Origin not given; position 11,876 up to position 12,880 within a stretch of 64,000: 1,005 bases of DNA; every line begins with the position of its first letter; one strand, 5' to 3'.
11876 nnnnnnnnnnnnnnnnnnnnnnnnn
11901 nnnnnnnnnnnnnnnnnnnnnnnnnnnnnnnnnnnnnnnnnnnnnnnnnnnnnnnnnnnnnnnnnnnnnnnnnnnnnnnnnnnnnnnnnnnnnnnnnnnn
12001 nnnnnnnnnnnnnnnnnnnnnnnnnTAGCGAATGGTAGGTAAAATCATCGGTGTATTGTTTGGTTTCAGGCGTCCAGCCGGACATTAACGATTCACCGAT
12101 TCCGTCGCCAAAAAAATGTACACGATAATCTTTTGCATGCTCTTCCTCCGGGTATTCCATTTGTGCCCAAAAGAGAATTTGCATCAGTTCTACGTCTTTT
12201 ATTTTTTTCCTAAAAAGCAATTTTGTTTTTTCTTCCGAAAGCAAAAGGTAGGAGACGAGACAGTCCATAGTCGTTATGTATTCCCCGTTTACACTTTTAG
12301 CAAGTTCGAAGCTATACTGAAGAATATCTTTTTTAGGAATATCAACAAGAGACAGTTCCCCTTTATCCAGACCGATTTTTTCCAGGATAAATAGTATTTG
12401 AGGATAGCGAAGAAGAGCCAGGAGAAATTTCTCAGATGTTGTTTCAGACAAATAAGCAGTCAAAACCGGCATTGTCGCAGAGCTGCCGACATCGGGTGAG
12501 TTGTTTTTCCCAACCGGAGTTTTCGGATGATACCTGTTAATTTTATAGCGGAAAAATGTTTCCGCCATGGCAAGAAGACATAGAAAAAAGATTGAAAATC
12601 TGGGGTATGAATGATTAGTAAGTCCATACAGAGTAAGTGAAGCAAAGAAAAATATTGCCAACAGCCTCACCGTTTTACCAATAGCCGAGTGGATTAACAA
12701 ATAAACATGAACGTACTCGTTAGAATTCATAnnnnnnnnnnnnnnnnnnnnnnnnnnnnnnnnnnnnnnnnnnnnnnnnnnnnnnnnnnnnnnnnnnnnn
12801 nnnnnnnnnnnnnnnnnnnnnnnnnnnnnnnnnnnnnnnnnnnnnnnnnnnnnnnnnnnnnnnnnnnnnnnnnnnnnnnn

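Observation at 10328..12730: Membrane-tethered Clp/Hsp100 paralog with inactivated D1 (GKES Walker A, no Walker B acidic pair) but intact D2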

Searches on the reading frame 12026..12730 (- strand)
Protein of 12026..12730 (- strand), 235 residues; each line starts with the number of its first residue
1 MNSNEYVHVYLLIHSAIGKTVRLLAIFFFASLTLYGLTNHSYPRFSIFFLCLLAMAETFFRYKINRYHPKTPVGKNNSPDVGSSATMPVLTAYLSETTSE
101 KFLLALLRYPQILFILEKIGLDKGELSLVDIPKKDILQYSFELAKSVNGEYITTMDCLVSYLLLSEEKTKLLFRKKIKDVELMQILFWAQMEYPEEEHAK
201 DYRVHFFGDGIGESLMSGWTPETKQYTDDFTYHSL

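Call 28: search_protein_representatives(protein=window:12026-12730:-)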
Query: 235 residues. Proteins with E-value up to 0.001 (for the whole library): 83; up to 1e-10: 55; up to 1e-30: 21. The best 83 are listed.
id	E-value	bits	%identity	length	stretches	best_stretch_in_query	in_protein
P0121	6.7e-50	185.9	38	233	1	6-234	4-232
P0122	2.8e-48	180.6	39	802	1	6-234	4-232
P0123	4.0e-45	170.3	40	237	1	14-234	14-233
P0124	3.7e-43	163.9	37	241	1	4-232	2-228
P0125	1.4e-41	158.7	37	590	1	5-233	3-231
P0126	5.8e-39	150.2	36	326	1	5-231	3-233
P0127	1.7e-38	148.7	42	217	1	6-214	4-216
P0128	3.1e-38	147.8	35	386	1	4-233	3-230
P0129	3.3e-37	144.4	34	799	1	9-233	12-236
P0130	6.1e-37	143.5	41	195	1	5-196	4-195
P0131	1.4e-35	139.1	38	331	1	55-233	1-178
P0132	3.2e-35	137.9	34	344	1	16-233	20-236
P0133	2.0e-34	135.3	34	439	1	7-234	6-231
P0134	5.1e-34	134.0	35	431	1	14-231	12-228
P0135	1.1e-33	132.9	36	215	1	5-217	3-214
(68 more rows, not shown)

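Call 46: predict_structure(alignment_id=A2)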
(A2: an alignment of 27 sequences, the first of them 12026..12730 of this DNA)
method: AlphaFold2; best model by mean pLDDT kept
length: 235 residues; sequences in the alignment: 27
mean_pLDDT: 86.2   pTM: 0.75
mean pLDDT of the five models: 86.2, 85.7, 85.2, 84.2, 83.7
residues with pLDDT >= 90: 168; 70-90: 30; 50-70: 15; < 50: 22
segments of 3 or more residues with pLDDT < 50: 205-208, 210-219, 229-235
pLDDT, mean of each block of 10 residues (from residue 1): 85 92 95 94 93 91 83 89 93 94 95 96 92 96 94 97 95 95 95 86 52 47 52 40
secondary structure, 60 per line:
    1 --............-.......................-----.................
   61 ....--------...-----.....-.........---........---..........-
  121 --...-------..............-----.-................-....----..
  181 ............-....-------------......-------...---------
elements in order: H3-14 H16-38 H44-64 H81-84 H87-95 H99-106 H110-119 H133-146 H154-169 H171-174 H179-192 H194-197 H211-216

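Call 49: fold_search(model_id=the predicted structure, library=pdb)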
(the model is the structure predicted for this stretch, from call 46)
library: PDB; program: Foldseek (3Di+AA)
matches with E <= 10: 153; with E <= 0.001: 0
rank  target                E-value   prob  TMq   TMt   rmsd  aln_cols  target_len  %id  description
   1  3fes_C                3.0e-02  1.00  0.30  0.46   5.9       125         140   23  Crystal Structure of the ATP-dependent Clp Protease ClpC from Clostridium difficile (released 2008-12-16)
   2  9a66_A                3.6e-02  0.99  0.34  0.12  11.0       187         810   13  Integrative model of CLPC-CLPP by crosslinking MS and deep learning (released 2024-09-18)
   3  6ucr                  4.2e-02  1.00  0.35  0.50   4.6       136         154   15  Structure of ClpC1-NTD L92S L96P (released 2020-05-13)
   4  7aa4_A                5.5e-02  1.00  0.37  0.53   5.0       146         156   15  Structure of ClpC1-NTD bound to a CymA analogue (released 2021-08-11)
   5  4p15                  7.5e-02  0.99  0.32  0.48   5.1       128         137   19  Structure of the ClpC N-terminal domain from an alkaliphilic Bacillus lehensis G1 species (released 2014-07-30)
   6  8ad9_B                7.9e-02  0.99  0.32  0.48   7.7       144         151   18  Crystal structure of ClpC2 C-terminal domain (released 2023-03-29)
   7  2y1r_F                9.7e-02  0.99  0.31  0.48   5.6       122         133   16  Structure of MecA121 & ClpC N-domain complex (released 2011-03-16)
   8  2y1r_A                1.1e-01  0.99  0.31  0.47   5.9       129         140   16  Structure of MecA121 & ClpC N-domain complex (released 2011-03-16)
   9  3j3r_A                1.1e-01  0.97  0.32  0.11   8.7       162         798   12  Structural dynamics of the MecA-ClpC complex revealed by cryo-EM (released 2013-05-15)
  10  1lzw_B                1.1e-01  0.95  0.29  0.43   7.8       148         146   17  Structural basis of ClpS-mediated switch in ClpA substrate recognition (released 2002-11-27)
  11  2y1r_B                1.1e-01  0.99  0.31  0.48   5.9       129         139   16  Structure of MecA121 & ClpC N-domain complex (released 2011-03-16)
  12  4xbi_B                1.2e-01  1.00  0.35  0.23   4.5       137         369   20  Structure Of A Malarial Protein Involved in Proteostasis (released 2015-07-29)
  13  2y1r_D                1.2e-01  0.99  0.29  0.44   5.5       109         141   17  Structure of MecA121 & ClpC N-domain complex (released 2011-03-16)
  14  2k77_MODEL_1_A        1.3e-01  0.99  0.30  0.45   5.6       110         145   15  NMR solution structure of the Bacillus subtilis ClpC N-domain (released 2009-04-28)
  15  6cn8_A                1.3e-01  0.99  0.31  0.44   5.5       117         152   18  High-resolution structure of ClpC1-NTD binding to Rufomycin-I (released 2019-06-05)
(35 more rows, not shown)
